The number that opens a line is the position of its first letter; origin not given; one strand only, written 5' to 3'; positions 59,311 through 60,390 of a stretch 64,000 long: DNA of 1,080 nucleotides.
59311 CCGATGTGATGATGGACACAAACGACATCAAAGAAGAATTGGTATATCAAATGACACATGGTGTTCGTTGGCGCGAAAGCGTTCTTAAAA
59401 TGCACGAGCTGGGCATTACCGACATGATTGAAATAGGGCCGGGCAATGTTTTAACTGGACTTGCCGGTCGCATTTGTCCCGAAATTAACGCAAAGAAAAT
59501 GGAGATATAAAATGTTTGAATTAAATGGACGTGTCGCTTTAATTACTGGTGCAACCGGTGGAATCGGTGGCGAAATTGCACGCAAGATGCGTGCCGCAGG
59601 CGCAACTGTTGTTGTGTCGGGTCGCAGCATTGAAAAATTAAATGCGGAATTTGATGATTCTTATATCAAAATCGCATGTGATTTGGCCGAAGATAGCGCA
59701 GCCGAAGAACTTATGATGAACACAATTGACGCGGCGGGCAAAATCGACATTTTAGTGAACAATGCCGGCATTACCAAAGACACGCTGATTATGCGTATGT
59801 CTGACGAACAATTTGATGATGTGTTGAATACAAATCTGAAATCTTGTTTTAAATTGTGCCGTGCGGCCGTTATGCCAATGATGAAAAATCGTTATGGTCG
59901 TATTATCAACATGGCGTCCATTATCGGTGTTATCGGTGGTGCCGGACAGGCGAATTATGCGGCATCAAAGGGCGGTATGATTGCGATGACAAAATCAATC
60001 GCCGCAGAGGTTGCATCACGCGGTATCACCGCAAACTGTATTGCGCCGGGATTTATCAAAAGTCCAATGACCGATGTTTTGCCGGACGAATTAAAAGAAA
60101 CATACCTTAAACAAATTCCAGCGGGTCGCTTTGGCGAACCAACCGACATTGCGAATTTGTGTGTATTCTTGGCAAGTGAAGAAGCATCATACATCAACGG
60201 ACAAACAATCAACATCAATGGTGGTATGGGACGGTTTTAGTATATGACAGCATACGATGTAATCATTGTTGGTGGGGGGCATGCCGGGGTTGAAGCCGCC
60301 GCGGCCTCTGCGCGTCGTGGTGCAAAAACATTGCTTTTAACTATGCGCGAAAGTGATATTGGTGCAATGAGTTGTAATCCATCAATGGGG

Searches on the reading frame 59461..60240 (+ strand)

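Call 40: search_protein_families(library=pfam, proteins=[window:59461-60240:+], max_evalue=0.01)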
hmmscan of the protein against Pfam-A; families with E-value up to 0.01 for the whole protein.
window:59461-60240:+ (259 aa): 5 families
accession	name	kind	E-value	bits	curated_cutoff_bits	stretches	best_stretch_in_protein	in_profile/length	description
PF13561.12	adh_short_C2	-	1.6e-61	208.3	27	1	30-256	1-235/236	Enoyl-(Acyl carrier protein) reductase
PF00106.31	adh_short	-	1.5e-52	178.4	26.6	1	24-207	1-190/195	short chain dehydrogenase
PF08659.16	KR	-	3.1e-17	63.5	22.6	1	26-198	3-177/180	KR domain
PF01370.27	Epimerase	-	5.5e-05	23.1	20.9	1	26-103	1-73/240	NAD dependent epimerase/dehydratase family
PF02826.25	2-Hacid_dh_C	-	0.0034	17.2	25.1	1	10-67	19-78/178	D-isomer specific 2-hydroxyacid dehydrogenase, NAD binding domain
